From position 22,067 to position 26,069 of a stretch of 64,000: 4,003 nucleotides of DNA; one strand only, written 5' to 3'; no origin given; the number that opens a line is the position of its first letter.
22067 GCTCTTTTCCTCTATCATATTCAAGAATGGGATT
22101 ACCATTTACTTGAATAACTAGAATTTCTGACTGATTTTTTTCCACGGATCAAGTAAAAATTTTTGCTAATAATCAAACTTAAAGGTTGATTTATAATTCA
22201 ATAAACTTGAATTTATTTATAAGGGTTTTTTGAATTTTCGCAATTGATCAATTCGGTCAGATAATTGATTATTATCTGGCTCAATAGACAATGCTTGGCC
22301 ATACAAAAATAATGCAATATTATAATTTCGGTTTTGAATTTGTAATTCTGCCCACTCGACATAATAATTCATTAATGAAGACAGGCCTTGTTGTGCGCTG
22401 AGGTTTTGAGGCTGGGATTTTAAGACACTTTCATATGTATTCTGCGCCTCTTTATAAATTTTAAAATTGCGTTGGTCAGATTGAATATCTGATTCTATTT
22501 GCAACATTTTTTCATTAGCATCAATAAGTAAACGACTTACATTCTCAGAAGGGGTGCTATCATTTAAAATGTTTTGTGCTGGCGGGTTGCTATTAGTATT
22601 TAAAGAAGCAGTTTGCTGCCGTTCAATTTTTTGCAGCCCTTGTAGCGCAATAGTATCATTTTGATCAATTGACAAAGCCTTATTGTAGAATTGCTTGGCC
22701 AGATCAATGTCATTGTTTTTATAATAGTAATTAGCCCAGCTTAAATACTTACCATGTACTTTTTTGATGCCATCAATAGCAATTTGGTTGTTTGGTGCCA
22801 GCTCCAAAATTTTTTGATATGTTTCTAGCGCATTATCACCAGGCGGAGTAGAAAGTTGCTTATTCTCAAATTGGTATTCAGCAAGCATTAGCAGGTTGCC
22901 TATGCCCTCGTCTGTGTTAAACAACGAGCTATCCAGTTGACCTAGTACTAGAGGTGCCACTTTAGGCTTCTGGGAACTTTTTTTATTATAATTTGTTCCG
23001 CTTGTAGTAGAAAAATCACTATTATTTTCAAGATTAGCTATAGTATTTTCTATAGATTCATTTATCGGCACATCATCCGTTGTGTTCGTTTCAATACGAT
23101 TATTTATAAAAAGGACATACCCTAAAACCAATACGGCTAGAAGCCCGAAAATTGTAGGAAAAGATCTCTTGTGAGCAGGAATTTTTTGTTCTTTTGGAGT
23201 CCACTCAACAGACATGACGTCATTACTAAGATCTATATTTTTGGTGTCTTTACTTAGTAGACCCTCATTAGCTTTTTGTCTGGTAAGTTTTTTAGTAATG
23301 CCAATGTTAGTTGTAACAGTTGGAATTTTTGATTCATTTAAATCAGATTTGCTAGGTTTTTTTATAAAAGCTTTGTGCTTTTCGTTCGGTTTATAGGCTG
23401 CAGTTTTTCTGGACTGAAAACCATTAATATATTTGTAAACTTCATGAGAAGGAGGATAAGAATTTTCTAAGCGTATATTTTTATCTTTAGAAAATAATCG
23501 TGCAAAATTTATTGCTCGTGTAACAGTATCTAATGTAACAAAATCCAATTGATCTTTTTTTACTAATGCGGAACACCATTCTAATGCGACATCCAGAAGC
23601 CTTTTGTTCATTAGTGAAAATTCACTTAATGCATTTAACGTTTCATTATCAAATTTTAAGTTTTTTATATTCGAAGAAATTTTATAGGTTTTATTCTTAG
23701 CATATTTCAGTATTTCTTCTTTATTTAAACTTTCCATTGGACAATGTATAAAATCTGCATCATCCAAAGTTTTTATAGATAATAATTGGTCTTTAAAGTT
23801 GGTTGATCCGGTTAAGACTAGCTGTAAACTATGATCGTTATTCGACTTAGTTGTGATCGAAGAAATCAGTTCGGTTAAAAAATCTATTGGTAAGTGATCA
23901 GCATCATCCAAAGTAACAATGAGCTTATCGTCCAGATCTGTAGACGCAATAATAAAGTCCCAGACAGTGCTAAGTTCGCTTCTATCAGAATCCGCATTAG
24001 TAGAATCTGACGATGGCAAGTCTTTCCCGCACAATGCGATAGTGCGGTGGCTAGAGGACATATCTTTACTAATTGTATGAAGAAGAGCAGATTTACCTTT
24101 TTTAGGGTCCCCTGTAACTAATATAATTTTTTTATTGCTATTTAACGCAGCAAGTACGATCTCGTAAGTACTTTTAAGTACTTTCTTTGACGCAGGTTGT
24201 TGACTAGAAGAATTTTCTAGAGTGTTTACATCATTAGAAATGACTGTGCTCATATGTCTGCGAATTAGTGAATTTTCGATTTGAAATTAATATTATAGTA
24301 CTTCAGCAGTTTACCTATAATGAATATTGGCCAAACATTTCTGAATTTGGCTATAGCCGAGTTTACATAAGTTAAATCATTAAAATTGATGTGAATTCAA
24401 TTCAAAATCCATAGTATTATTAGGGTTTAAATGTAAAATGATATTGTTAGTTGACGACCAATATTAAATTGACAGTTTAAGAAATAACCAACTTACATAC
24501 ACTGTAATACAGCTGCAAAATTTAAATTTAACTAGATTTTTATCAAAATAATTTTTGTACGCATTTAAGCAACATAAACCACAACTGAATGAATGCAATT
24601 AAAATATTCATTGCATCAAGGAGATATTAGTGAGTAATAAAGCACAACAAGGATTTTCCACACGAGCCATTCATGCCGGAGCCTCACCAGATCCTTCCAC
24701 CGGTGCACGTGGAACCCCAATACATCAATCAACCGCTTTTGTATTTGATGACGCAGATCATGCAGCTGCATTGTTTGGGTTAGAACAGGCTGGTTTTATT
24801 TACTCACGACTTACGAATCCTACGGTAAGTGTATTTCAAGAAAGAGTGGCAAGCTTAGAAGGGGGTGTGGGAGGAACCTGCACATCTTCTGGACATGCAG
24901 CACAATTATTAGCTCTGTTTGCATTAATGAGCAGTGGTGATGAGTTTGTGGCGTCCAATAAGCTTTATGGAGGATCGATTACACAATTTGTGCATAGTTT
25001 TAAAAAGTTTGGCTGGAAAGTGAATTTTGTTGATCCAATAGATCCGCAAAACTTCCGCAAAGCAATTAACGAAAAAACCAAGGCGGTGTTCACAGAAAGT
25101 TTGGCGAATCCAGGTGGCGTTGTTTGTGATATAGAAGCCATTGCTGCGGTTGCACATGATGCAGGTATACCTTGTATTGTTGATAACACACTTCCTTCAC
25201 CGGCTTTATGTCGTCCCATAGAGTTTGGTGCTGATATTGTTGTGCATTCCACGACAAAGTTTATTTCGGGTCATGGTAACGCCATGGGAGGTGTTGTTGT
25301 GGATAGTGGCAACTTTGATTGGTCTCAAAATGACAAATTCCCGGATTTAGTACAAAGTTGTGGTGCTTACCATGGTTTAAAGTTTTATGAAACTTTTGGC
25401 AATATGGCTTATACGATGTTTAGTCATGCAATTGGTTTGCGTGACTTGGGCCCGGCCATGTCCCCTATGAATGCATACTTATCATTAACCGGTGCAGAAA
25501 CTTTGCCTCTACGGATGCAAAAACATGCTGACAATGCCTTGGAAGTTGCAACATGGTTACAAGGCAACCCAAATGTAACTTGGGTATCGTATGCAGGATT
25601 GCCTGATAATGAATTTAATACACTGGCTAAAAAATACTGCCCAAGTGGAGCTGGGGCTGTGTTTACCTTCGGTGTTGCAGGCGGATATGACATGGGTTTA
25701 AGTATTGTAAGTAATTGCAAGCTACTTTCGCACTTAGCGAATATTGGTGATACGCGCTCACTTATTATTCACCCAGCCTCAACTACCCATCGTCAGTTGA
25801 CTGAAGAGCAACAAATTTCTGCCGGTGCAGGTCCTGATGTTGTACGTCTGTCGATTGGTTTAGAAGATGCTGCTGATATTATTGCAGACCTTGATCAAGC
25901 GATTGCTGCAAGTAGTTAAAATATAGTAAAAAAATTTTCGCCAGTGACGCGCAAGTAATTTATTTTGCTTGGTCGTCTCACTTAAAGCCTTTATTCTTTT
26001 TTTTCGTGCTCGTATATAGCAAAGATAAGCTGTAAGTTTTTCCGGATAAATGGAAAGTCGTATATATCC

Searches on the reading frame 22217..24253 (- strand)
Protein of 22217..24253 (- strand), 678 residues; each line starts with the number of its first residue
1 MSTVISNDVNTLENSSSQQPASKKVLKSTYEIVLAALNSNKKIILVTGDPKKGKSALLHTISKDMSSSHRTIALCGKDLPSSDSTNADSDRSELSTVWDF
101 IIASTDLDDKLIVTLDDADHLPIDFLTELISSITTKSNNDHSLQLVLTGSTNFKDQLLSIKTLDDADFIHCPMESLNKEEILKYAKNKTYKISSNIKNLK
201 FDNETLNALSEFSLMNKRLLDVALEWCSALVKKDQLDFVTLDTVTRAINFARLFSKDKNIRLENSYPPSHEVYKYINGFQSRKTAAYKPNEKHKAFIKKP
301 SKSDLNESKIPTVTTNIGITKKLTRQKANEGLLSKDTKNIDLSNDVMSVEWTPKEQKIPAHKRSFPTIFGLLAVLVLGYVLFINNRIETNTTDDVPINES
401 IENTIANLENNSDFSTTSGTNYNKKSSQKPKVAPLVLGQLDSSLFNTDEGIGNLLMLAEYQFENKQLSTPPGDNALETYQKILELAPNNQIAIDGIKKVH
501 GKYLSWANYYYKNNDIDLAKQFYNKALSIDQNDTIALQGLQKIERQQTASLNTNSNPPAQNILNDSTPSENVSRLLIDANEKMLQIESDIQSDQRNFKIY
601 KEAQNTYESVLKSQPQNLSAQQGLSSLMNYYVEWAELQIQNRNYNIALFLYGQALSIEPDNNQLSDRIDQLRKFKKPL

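Call 88: search_protein_families(library=pfam, proteins=[window:22217-24253:-], max_evalue=0.001)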
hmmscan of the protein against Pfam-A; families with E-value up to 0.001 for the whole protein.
window:22217-24253:- (678 aa): 7 families
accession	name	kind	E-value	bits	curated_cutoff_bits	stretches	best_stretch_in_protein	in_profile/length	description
PF07719.23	TPR_2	-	1.8e-09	37.5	27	0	505-533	6-34/34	Tetratricopeptide repeat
PF00515.34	TPR_1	-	4.1e-08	33.2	27.8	1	506-533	7-34/34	Tetratricopeptide repeat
PF13428.12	TPR_14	-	6.3e-07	29.9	23.5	0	503-540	4-41/44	Tetratricopeptide repeat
PF13181.12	TPR_8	-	7.8e-07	29.2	25.7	0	507-533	8-34/34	Tetratricopeptide repeat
PF14559.12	TPR_19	-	4.1e-06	27.5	25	0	507-541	32-65/68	Tetratricopeptide repeat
PF13401.12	AAA_22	-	5.5e-06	27.2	27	0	43-157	7-130/130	AAA domain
PF23231.1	HAT_Syf1_CNRKL1_C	-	0.00059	19.1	27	0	625-662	44-80/397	Pre-mRNA-splicing factor Syf1/CRNKL1 C-terminal HAT repeat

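Call 109: search_protein_families(library=padloc, proteins=[window:22217-24253:-], max_evalue=0.0001)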
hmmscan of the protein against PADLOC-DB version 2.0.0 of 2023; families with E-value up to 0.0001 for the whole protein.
window:22217-24253:- (678 aa): 0 families

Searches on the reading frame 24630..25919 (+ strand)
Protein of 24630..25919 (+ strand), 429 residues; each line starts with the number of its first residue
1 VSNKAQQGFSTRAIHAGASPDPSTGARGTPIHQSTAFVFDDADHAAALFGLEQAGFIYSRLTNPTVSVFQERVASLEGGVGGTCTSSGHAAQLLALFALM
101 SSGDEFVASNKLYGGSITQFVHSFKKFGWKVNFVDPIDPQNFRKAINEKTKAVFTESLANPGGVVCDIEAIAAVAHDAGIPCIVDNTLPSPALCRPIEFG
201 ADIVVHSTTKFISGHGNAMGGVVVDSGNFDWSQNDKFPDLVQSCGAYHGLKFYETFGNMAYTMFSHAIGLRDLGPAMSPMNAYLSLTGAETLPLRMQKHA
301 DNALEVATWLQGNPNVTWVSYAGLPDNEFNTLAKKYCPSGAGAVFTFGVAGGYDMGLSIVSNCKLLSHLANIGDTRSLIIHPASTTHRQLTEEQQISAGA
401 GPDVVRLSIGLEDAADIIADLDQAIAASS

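Call 88: search_protein_families(library=pfam, proteins=[window:24630-25919:+], max_evalue=0.001)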
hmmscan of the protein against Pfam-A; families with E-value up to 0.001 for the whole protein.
window:24630-25919:+ (429 aa): 5 families
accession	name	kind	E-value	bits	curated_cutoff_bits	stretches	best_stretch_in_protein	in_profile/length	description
PF01053.26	Cys_Met_Meta_PP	-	1.7e-127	425.5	27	1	10-425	1-380/381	Cys/Met metabolism PLP-dependent enzyme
PF01041.23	DegT_DnrJ_EryC1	-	1.1e-07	31.9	19.8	1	63-185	23-145/360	DegT/DnrJ/EryC1/StrS aminotransferase family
PF00266.25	Aminotran_5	-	9.4e-07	28.6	21.5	1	88-216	75-207/371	Aminotransferase class-V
PF00155.27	Aminotran_1_2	-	2.4e-06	27.4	19.7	1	69-185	47-185/361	Aminotransferase class I and II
PF02347.22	GDC-P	-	0.00063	19.1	26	1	88-211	140-259/429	Glycine cleavage system P-protein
